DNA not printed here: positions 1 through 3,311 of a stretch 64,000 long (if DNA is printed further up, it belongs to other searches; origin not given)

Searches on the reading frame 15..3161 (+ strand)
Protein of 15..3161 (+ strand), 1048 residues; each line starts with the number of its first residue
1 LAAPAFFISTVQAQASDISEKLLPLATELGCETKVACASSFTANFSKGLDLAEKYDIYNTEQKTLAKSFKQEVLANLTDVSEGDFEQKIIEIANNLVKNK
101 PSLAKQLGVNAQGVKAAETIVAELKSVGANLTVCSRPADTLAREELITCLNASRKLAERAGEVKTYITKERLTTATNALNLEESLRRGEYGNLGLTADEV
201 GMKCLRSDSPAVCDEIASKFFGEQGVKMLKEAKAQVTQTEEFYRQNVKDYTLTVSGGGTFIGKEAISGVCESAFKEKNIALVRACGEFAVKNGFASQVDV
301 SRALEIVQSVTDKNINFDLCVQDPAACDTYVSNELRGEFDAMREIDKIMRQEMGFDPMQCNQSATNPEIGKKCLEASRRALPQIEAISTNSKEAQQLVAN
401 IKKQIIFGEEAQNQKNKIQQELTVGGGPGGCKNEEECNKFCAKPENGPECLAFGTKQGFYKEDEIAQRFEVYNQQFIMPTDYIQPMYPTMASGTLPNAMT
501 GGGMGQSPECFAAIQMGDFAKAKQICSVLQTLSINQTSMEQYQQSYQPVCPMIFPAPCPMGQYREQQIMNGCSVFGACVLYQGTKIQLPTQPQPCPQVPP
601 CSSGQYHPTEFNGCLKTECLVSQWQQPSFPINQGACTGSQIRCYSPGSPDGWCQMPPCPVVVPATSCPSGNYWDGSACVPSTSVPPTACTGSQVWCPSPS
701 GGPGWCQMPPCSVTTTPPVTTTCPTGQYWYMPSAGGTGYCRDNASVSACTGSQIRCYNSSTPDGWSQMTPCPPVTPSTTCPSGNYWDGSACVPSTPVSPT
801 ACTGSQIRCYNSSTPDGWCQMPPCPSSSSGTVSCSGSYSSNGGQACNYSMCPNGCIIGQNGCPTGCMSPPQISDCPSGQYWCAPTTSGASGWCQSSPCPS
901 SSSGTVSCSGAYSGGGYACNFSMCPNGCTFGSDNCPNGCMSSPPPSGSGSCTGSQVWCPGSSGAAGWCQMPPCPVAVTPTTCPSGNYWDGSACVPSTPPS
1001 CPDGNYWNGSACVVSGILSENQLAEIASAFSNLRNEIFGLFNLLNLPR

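Call 33: search_protein_families(library=pfam, proteins=[window:15-3161:+], max_evalue=0.001)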
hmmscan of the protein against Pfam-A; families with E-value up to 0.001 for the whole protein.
window:15-3161:+ (1048 aa): 0 families

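Call 62: search_protein_families(library=ncbifam, proteins=[window:15-3161:+], max_evalue=0.01)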
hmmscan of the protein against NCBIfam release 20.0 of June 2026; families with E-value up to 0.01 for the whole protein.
window:15-3161:+ (1048 aa): 0 families
